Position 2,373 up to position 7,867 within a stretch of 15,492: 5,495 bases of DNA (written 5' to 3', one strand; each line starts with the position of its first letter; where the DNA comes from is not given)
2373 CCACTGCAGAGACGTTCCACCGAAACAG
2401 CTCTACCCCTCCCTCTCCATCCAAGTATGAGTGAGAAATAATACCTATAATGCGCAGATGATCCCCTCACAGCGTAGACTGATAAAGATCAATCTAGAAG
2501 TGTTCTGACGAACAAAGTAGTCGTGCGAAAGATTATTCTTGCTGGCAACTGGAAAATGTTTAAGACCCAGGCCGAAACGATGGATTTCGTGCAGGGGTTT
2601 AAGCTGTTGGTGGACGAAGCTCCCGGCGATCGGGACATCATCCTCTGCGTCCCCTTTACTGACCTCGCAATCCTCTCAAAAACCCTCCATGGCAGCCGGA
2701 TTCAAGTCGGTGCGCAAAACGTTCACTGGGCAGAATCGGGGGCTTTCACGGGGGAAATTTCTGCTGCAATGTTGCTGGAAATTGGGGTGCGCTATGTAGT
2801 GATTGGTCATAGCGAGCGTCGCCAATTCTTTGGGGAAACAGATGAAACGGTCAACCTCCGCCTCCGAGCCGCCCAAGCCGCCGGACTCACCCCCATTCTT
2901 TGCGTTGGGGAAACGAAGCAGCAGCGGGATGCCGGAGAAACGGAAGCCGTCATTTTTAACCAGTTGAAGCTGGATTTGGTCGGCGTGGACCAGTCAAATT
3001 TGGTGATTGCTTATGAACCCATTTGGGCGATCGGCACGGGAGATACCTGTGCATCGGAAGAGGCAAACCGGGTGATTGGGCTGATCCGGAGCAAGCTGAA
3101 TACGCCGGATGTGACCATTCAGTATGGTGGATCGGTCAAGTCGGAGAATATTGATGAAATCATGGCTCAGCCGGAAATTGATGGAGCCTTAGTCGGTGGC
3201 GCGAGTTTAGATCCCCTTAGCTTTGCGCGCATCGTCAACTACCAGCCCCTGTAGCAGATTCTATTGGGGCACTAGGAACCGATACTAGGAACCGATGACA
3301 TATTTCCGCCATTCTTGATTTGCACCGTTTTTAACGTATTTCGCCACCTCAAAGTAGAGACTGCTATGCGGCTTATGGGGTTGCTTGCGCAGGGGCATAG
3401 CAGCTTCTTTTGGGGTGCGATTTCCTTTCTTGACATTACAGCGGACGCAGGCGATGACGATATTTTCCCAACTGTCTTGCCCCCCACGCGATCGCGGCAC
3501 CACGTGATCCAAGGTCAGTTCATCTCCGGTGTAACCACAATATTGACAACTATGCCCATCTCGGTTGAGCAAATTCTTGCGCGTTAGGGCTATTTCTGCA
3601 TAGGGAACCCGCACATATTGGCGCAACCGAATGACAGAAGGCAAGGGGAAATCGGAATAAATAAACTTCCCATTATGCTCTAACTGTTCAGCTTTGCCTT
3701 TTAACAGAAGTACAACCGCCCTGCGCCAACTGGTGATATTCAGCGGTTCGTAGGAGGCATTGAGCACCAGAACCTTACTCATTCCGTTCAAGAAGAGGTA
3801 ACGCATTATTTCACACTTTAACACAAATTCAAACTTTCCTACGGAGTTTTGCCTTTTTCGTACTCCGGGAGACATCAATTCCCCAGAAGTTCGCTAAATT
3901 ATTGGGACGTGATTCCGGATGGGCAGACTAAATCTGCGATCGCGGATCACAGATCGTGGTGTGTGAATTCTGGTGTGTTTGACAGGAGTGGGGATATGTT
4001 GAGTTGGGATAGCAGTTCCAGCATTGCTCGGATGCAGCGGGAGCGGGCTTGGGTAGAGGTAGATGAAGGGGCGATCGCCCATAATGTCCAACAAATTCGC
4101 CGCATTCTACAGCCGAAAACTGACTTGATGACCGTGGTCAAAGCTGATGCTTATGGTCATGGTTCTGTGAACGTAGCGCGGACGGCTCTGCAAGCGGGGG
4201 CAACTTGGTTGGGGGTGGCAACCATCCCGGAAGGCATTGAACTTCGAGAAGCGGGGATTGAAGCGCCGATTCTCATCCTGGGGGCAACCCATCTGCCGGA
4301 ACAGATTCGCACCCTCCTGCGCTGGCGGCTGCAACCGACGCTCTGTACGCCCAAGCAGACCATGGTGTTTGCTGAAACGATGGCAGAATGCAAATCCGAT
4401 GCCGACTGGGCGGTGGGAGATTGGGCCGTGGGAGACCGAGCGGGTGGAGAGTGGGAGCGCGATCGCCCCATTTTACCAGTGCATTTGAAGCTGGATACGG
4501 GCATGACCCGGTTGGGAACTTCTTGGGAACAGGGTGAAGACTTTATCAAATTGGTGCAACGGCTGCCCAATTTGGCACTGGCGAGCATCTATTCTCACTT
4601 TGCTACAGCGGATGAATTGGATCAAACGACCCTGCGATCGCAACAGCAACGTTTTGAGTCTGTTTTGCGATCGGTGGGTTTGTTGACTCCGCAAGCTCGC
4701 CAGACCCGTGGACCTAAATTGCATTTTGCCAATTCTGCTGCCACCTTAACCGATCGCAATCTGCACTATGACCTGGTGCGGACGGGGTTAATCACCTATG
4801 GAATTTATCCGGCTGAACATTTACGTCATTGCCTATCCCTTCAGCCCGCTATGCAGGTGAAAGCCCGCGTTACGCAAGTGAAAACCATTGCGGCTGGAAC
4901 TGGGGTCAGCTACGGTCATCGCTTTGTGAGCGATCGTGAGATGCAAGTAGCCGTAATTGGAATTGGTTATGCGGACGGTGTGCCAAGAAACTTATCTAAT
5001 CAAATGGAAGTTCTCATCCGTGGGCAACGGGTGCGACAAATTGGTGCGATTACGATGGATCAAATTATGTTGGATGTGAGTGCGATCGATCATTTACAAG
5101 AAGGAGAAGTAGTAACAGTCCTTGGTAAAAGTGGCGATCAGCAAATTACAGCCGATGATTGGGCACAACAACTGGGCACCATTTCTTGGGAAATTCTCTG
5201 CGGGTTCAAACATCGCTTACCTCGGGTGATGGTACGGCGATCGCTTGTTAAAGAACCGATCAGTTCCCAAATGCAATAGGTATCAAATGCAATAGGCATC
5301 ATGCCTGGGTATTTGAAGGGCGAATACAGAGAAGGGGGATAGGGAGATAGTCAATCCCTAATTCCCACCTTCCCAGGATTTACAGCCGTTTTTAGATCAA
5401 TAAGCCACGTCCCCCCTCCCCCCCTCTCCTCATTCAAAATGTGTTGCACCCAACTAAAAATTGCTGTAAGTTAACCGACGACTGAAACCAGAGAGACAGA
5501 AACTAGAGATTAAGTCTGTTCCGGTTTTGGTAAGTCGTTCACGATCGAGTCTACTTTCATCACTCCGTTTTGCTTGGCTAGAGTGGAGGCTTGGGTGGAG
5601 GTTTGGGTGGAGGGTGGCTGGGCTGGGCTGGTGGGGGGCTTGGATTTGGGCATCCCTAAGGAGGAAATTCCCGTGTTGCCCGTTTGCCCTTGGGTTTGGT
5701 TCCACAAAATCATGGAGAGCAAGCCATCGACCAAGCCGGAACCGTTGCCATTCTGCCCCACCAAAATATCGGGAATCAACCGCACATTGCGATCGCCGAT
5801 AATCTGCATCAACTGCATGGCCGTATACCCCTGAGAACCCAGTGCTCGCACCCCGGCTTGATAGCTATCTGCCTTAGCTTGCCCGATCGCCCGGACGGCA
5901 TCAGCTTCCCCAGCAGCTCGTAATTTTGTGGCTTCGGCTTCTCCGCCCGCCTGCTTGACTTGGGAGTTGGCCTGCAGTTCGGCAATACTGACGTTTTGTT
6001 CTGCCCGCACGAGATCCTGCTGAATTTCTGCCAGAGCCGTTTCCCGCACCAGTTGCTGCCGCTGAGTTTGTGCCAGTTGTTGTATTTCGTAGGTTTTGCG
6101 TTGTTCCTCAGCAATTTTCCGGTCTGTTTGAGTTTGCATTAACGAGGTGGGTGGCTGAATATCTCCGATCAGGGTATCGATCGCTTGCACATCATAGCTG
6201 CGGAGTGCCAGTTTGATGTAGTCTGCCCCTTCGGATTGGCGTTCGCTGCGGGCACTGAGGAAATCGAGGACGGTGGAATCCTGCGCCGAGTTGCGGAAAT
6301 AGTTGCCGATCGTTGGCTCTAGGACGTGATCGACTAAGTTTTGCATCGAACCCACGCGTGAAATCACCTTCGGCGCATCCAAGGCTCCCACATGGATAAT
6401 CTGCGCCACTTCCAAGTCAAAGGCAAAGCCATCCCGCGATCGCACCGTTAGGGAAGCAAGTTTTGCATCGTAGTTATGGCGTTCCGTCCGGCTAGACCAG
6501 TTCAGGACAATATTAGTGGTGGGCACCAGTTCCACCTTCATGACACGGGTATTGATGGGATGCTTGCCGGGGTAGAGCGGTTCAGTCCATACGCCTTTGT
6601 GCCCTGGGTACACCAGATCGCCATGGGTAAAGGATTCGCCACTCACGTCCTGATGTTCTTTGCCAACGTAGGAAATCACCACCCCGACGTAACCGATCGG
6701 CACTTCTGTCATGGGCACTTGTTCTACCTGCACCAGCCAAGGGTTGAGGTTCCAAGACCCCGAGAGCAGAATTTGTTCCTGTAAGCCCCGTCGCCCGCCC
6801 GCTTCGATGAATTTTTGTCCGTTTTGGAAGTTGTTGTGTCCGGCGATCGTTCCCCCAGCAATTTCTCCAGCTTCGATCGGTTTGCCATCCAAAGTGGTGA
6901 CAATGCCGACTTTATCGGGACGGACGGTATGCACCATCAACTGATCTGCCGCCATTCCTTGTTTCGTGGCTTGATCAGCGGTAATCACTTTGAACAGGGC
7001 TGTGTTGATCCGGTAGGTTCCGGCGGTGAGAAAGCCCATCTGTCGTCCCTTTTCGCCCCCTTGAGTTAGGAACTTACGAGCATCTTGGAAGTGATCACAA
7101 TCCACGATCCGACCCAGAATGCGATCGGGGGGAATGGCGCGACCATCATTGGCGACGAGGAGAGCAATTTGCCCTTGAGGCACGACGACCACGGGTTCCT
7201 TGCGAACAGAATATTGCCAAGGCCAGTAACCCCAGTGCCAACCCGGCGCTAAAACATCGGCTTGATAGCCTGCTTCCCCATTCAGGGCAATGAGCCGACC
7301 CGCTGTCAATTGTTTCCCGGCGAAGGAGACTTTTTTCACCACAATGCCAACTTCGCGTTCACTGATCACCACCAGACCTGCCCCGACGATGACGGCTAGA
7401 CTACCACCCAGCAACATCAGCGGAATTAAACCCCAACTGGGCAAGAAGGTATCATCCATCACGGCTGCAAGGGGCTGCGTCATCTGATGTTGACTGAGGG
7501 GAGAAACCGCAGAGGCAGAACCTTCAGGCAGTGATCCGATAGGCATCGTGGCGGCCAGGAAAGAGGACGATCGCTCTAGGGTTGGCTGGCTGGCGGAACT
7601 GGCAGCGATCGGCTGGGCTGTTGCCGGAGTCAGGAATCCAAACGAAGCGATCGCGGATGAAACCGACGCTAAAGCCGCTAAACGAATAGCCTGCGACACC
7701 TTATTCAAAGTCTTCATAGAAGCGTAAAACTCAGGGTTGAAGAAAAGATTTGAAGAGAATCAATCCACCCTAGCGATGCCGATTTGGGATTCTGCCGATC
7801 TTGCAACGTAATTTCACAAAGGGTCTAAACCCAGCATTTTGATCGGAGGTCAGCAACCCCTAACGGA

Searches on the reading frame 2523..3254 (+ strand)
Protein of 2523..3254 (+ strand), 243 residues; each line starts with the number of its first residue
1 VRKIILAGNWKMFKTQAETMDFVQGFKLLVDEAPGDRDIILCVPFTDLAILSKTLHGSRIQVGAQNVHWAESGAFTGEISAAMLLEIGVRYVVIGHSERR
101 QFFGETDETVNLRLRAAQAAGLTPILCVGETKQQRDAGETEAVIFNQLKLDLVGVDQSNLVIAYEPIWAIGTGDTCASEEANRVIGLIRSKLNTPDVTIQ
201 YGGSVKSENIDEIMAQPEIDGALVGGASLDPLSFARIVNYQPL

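Call 7: search_protein_families(library=pfam, proteins=[window:2523-3254:+])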
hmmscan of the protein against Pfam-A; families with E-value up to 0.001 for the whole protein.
window:2523-3254:+ (243 aa): 1 family
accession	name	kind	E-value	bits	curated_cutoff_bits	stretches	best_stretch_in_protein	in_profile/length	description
PF00121.24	TIM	-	4e-90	302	20.1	1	5-240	2-244/245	Triosephosphate isomerase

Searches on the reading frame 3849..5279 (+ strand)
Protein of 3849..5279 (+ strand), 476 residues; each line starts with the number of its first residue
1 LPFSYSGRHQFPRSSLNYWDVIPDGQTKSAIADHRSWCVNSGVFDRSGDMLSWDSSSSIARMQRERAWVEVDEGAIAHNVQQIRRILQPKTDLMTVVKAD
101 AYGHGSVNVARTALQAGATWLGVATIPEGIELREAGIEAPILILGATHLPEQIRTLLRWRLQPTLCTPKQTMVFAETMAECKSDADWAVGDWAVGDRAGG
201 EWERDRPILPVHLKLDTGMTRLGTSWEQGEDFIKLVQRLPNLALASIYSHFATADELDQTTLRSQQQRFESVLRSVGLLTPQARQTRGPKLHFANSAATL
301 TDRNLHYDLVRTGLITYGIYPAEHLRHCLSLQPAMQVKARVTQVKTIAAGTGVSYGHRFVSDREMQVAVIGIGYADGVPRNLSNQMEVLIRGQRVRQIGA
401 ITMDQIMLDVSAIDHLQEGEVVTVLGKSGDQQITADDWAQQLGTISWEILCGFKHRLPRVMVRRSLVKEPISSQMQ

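Call 7: search_protein_families(library=pfam, proteins=[window:3849-5279:+])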
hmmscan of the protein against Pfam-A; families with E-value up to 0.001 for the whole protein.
window:3849-5279:+ (476 aa): 2 families
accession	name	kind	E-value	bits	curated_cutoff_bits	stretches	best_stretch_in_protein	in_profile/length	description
PF01168.26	Ala_racemase_N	-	1.4e-62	211.7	24.1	1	71-321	1-220/220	Alanine racemase, N-terminal domain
PF00842.27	Ala_racemase_C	-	3.2e-47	159.7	25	1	334-460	1-126/127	Alanine racemase, C-terminal domain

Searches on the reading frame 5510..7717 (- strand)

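Call 7: search_protein_families(library=pfam, proteins=[window:5510-7717:-])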
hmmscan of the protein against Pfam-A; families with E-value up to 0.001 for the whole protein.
window:5510-7717:- (735 aa): 1 family
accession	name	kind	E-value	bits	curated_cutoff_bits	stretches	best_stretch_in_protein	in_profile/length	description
PF01145.31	Band_7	-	1.9e-24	87.1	23.6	1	338-553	2-173/176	SPFH domain / Band 7 family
